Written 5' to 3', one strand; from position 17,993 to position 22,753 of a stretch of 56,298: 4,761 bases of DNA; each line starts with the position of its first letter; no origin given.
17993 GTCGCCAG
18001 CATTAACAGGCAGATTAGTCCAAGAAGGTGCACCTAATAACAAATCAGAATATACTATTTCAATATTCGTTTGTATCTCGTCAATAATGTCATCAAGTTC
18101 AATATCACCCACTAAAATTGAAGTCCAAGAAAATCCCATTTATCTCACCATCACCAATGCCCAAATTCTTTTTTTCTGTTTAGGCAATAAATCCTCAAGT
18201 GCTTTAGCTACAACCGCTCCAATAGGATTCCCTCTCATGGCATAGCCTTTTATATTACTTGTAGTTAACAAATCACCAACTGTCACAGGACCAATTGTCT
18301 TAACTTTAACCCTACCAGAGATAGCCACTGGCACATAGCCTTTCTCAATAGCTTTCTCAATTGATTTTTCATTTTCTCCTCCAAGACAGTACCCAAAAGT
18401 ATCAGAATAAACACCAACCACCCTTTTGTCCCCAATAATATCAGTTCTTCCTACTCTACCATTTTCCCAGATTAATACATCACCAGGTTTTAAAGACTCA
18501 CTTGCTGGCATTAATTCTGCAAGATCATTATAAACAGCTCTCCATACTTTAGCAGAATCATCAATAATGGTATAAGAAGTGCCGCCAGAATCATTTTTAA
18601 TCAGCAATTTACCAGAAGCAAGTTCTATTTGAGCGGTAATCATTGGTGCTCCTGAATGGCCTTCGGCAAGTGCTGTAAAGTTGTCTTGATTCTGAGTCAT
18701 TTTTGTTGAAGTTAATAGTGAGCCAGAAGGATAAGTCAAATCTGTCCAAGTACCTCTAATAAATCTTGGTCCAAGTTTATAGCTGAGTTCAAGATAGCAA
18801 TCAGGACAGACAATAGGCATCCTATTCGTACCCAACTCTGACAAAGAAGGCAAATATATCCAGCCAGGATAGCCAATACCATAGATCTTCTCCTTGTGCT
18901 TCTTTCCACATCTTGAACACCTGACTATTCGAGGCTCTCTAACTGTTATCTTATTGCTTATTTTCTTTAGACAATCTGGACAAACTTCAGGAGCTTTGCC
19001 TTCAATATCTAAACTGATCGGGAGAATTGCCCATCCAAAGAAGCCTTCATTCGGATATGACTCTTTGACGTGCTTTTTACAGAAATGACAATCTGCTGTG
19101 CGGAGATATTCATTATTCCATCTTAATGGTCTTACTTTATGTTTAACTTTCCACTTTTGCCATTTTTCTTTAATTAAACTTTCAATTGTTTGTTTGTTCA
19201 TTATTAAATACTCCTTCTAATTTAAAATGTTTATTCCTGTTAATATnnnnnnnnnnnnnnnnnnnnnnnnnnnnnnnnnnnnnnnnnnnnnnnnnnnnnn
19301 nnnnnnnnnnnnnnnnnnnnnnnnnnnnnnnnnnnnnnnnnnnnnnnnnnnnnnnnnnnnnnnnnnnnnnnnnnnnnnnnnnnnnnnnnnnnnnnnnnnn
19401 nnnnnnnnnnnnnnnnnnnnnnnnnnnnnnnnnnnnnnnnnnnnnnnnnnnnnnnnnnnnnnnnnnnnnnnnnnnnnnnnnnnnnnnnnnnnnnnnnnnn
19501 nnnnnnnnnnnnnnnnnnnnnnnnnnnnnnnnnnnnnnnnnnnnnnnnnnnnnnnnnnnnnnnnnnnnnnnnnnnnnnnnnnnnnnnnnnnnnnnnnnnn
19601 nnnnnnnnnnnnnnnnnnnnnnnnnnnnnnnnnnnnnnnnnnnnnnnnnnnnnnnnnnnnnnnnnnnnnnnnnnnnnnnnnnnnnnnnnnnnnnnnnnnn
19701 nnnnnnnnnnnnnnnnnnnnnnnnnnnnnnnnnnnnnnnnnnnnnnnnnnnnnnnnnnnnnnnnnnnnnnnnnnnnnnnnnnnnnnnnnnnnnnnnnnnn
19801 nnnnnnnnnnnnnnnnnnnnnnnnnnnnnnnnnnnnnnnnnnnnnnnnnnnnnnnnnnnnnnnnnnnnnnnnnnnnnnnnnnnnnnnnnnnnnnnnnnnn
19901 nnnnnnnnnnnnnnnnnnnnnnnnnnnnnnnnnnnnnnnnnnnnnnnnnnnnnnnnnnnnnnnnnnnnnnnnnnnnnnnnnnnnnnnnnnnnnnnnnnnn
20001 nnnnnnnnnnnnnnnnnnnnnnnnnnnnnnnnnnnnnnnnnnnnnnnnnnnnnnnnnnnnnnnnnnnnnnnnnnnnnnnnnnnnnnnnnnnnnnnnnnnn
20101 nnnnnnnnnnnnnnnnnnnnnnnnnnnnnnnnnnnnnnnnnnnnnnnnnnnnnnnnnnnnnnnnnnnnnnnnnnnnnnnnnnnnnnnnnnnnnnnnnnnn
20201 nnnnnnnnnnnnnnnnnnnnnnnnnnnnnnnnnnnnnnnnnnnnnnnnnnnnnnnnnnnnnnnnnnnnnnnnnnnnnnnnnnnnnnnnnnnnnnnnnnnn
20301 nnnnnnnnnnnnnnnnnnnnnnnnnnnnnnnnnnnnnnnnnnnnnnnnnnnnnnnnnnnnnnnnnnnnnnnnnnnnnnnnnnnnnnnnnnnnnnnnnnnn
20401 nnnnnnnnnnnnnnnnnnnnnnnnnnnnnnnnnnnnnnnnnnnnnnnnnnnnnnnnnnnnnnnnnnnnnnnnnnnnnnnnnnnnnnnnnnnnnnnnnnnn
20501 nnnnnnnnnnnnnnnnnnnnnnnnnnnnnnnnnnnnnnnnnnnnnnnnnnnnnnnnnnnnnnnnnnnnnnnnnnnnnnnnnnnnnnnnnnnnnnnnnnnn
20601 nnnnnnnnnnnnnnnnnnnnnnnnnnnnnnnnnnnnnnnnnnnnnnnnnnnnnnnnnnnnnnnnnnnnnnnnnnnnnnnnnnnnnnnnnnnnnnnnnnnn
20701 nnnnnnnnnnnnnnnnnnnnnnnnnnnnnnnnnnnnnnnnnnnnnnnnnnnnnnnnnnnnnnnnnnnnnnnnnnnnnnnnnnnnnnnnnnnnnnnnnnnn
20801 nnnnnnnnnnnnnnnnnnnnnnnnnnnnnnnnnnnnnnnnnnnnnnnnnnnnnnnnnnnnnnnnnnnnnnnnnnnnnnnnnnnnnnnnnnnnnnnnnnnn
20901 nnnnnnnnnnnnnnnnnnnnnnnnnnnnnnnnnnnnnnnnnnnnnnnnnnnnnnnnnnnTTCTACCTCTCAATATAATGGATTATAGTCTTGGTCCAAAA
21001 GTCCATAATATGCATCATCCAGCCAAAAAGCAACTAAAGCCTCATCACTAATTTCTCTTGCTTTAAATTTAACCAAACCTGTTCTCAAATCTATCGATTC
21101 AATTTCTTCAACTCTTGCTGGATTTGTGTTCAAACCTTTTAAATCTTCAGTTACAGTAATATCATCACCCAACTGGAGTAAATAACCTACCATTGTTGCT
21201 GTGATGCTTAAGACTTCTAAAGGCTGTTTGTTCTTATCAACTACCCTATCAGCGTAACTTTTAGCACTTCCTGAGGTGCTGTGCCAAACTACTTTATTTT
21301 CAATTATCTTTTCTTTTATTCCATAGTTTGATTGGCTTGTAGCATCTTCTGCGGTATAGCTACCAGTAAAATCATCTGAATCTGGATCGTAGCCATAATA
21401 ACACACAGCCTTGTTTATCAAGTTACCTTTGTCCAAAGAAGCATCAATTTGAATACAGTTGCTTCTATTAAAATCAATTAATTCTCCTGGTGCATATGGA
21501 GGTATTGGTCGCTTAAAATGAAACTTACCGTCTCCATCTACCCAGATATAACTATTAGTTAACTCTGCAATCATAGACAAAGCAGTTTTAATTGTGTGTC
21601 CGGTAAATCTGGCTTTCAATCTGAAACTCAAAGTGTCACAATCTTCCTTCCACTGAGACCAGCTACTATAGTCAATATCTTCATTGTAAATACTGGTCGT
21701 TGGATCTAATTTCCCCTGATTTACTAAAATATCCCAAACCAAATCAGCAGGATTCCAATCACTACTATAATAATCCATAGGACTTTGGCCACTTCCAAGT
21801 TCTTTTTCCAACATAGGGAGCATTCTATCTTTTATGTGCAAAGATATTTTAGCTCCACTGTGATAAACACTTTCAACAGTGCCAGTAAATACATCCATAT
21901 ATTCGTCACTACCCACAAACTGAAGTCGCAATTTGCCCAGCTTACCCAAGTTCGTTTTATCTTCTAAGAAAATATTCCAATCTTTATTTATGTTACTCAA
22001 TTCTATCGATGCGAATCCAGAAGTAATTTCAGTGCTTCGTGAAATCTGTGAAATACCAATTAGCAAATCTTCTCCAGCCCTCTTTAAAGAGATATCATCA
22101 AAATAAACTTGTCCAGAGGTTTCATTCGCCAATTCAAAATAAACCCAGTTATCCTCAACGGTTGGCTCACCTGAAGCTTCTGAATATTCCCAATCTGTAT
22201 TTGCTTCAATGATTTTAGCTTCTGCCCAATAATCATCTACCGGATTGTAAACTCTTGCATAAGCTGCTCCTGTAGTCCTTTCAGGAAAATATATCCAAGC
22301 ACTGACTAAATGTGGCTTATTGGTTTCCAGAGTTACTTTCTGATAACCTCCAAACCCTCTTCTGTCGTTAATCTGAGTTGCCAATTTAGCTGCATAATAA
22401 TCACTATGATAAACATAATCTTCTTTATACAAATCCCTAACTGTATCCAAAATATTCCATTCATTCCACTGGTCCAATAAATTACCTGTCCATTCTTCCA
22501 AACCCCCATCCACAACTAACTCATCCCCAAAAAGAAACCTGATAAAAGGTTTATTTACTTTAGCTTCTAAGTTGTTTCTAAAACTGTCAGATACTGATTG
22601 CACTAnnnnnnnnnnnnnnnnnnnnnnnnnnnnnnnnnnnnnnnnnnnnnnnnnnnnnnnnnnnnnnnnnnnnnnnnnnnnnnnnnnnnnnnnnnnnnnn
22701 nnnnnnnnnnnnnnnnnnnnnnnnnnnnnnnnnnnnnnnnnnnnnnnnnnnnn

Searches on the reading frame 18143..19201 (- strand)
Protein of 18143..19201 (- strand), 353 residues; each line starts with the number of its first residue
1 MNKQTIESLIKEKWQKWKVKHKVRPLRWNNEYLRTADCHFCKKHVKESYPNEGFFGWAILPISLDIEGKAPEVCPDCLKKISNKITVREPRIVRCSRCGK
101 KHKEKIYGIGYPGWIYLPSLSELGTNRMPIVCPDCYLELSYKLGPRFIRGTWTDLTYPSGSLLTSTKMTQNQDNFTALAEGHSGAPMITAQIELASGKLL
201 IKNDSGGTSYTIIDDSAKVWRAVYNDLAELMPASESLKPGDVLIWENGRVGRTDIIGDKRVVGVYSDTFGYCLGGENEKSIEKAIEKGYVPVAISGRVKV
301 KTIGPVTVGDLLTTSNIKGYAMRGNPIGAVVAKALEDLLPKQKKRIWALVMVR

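Call 9: search_protein_families(library=phrogs, proteins=[window:18143-19201:-], max_evalue=0.001)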
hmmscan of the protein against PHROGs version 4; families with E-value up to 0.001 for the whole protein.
window:18143-19201:- (353 aa): 1 family
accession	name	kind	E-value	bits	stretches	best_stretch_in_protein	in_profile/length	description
phrog_22593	-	unknown function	0.00073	19.7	1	219-300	276-356/400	-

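Call 25: search_protein_families(library=pfam, proteins=[window:18143-19201:-], max_evalue=0.01)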
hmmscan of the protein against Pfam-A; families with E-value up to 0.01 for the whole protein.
window:18143-19201:- (353 aa): 0 families

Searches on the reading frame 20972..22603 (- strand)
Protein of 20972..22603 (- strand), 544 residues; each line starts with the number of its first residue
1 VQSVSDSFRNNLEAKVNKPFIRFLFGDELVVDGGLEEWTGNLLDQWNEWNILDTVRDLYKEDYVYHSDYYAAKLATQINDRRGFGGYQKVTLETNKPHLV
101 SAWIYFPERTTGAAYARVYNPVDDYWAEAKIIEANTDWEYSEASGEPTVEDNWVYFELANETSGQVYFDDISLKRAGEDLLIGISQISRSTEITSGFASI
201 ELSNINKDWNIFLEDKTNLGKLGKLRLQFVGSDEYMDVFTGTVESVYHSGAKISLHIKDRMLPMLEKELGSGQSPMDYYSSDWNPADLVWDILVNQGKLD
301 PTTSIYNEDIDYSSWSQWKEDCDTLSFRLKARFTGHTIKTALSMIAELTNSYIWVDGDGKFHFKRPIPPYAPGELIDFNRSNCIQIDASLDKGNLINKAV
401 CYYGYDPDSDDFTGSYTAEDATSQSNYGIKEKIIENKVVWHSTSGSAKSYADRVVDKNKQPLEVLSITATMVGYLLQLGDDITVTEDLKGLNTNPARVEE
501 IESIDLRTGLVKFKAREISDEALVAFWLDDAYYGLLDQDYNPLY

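Call 9: search_protein_families(library=phrogs, proteins=[window:20972-22603:-], max_evalue=0.001)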
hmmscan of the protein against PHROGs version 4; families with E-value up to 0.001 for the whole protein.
window:20972-22603:- (544 aa): 2 families
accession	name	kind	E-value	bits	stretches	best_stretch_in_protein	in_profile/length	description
phrog_6185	-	unknown function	5.6e-06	26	1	333-470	293-426/647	-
phrog_1887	-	tail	0.0002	21.5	1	333-487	467-625/670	tail protein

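Call 25: search_protein_families(library=pfam, proteins=[window:20972-22603:-], max_evalue=0.01)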
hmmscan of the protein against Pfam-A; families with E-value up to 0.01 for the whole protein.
window:20972-22603:- (544 aa): 1 family
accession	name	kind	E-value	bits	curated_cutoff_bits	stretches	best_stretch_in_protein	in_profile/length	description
PF22637.2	CBM_4_9_1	-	0.0051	17.5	27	1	36-173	14-148/148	BppA domain 1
